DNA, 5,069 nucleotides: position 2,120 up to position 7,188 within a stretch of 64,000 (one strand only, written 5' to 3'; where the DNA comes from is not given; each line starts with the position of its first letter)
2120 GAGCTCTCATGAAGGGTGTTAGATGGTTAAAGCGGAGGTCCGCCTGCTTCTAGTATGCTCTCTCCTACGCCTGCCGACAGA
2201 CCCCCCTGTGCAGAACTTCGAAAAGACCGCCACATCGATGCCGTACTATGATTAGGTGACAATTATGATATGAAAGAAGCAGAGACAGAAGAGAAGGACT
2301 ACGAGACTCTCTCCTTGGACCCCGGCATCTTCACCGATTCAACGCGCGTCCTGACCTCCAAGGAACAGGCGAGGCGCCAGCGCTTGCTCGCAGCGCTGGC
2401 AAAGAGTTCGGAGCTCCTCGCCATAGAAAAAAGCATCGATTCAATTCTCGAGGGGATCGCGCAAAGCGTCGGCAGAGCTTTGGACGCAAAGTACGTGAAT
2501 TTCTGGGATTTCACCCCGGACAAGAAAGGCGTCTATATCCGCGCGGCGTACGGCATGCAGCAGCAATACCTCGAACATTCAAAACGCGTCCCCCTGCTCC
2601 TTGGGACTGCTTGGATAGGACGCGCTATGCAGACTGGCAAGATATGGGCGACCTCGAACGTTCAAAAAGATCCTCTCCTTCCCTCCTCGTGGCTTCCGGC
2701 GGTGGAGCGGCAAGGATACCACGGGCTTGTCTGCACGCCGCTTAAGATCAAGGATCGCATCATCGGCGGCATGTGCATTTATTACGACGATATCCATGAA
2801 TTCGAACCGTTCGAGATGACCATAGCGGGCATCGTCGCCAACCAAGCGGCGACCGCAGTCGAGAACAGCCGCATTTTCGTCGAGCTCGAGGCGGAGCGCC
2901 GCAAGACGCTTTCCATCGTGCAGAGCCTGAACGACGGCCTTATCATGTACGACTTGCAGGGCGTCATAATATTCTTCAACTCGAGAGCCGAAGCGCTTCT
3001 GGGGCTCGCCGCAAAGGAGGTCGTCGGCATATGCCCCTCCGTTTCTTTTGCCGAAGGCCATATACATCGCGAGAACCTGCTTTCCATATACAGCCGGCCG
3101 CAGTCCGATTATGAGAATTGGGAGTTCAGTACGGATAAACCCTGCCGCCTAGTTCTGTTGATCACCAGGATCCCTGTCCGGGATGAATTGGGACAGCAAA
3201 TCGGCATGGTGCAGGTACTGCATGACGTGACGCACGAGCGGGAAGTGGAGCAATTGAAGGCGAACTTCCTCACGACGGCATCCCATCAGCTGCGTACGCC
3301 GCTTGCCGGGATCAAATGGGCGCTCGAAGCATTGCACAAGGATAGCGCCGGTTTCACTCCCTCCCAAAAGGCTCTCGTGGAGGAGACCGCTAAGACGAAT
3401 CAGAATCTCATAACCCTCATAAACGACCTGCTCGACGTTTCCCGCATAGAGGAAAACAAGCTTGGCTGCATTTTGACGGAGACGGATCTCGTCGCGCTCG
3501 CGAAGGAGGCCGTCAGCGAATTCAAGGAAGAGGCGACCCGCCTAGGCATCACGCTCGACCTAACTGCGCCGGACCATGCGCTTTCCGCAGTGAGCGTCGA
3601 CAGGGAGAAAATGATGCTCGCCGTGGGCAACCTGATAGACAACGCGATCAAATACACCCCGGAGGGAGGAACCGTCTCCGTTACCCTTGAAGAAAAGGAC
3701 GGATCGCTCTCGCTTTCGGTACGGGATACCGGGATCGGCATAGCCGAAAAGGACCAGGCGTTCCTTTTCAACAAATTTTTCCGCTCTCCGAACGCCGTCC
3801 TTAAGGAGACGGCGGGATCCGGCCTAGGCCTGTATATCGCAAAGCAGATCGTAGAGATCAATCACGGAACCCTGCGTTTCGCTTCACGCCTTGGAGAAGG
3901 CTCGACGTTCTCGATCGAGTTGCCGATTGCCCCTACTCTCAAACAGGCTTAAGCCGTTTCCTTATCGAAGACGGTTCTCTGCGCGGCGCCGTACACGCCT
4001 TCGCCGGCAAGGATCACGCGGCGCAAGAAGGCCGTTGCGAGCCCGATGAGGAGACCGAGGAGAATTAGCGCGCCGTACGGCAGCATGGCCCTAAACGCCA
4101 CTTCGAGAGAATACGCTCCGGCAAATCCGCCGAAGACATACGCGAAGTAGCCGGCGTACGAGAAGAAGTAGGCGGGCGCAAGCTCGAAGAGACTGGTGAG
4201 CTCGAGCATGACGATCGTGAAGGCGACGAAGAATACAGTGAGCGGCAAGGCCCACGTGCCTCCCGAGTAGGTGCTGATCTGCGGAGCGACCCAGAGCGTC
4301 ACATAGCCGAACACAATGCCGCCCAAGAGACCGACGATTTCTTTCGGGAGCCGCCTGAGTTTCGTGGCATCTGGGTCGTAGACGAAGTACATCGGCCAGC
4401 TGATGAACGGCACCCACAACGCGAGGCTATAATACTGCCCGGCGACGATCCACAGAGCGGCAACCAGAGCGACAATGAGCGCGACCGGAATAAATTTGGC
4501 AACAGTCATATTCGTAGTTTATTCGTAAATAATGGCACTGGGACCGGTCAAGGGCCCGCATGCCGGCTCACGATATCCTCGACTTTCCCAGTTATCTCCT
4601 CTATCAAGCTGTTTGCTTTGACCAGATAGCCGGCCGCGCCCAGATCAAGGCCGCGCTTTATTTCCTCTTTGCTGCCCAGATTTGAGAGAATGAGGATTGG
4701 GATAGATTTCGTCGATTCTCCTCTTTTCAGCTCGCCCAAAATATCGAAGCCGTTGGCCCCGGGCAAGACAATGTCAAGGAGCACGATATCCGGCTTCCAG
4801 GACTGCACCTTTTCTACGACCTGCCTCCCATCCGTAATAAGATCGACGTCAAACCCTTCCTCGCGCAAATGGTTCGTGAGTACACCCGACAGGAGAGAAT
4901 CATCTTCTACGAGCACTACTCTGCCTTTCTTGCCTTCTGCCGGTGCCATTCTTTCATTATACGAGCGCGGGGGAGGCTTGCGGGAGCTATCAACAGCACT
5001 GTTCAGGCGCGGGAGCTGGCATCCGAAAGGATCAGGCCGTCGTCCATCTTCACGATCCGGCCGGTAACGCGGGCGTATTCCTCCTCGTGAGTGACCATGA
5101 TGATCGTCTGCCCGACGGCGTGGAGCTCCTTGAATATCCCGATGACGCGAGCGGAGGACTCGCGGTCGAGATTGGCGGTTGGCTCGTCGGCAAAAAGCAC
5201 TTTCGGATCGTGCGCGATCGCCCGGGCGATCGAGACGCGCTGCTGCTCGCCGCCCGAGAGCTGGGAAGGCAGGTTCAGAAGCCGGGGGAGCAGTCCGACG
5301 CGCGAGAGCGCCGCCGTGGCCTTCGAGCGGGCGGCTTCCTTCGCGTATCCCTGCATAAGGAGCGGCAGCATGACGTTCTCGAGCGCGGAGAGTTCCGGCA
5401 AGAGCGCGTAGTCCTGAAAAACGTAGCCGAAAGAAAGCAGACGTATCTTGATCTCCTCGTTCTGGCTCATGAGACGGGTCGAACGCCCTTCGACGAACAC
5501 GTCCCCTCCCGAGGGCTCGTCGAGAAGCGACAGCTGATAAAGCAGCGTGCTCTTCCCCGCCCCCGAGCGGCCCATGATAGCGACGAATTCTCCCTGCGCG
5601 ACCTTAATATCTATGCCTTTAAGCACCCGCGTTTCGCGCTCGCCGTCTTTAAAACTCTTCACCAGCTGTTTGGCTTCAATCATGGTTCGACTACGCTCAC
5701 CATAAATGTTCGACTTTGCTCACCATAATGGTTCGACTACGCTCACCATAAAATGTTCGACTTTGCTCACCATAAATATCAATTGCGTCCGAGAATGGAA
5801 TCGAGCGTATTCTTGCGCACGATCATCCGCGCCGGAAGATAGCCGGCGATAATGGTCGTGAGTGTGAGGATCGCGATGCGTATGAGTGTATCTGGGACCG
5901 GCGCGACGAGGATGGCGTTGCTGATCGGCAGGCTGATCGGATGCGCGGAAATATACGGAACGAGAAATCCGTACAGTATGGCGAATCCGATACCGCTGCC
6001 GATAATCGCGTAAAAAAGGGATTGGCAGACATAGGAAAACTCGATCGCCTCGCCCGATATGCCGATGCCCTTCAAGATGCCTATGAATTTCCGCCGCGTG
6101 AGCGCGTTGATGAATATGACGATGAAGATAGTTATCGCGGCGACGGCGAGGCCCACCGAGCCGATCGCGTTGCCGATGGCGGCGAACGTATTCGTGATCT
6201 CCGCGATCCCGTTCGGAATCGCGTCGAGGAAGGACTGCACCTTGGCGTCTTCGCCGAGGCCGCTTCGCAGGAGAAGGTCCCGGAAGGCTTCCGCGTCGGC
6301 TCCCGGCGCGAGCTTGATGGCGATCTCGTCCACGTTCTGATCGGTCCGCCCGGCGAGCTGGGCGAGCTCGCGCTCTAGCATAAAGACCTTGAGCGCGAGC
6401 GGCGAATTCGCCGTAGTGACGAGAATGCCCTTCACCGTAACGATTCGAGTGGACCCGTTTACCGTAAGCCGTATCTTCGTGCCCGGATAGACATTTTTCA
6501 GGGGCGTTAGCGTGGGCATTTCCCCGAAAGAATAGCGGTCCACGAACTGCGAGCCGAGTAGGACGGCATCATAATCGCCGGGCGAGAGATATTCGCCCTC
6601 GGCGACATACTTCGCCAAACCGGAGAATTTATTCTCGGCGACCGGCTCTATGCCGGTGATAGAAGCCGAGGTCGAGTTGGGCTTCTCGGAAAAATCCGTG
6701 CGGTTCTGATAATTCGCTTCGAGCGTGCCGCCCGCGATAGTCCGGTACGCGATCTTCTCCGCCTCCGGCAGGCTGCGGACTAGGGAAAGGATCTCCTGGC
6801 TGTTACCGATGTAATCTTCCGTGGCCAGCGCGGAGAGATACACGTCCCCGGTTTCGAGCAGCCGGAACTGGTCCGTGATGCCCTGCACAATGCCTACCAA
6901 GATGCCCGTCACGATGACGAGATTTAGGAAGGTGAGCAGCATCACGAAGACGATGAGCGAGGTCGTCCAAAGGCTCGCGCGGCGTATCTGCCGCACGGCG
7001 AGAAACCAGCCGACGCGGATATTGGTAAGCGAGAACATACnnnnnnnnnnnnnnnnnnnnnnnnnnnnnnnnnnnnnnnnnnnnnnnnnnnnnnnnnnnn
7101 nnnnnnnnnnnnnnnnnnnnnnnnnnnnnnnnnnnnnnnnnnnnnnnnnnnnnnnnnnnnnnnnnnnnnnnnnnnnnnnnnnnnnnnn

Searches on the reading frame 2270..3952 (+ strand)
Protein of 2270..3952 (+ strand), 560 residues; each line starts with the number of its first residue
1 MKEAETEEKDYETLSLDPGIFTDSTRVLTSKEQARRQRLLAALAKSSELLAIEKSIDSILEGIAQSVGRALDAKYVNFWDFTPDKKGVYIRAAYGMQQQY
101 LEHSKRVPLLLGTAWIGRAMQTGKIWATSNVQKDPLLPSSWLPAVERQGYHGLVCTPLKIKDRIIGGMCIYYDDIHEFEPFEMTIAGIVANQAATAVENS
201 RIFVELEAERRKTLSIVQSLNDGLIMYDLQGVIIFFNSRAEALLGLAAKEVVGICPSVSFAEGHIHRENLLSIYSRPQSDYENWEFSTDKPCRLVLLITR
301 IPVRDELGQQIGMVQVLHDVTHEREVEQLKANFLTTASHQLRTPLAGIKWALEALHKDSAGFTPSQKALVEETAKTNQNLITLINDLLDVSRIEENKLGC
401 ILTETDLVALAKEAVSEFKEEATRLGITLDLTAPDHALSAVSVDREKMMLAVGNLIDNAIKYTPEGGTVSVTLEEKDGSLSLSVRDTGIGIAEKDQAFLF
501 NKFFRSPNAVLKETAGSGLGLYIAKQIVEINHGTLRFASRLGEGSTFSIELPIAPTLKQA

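Call 18: search_protein_families(library=pfam, proteins=[window:2270-3952:+], max_evalue=0.001)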
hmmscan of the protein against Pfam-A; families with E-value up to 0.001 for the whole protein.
window:2270-3952:+ (560 aa): 10 families
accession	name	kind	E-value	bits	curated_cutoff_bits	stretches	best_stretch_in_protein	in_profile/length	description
PF02518.31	HATPase_c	-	4.3e-27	95.2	26.4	1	444-554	2-110/111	Histidine kinase-, DNA gyrase B-, and HSP90-like ATPase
PF00512.31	HisKA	-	5.3e-15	55.7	26.9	1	330-395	2-65/66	His Kinase A (phospho-acceptor) domain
PF01590.32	GAF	-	3.9e-12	47.3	22.4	1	56-197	2-133/133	GAF domain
PF13185.12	GAF_2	-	5.3e-12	46.5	28.6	1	54-198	2-136/136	GAF domain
PF00989.32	PAS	-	1.9e-08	34.8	22.6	1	215-320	5-113/113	PAS fold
PF13492.12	GAF_3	-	4.8e-08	33.9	27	1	55-199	1-129/129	GAF domain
PF08448.16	PAS_4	-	5e-07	30.4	23.1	1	218-324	2-109/110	PAS fold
PF13426.13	PAS_9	-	8.8e-06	26.4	27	1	222-321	2-102/103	PAS domain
PF13581.12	HATPase_c_2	-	2.4e-05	24.8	27.4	1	444-528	28-109/127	Histidine kinase-like ATPase domain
PF13188.13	PAS_8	-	0.00017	21.8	21.8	1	215-249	5-39/65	PAS domain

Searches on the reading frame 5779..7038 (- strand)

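Call 18: search_protein_families(library=pfam, proteins=[window:5779-7038:-], max_evalue=0.001)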
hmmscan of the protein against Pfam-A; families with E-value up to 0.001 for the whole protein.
window:5779-7038:- (419 aa): 2 families
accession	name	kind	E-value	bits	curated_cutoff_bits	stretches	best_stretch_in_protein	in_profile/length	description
PF02687.27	FtsX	-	5.3e-10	39.8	25.5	1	291-410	2-119/120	FtsX-like permease C-terminal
PF12704.14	MacB_PCD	-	2.5e-09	38.2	27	1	40-255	15-203/207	MacB-like periplasmic core domain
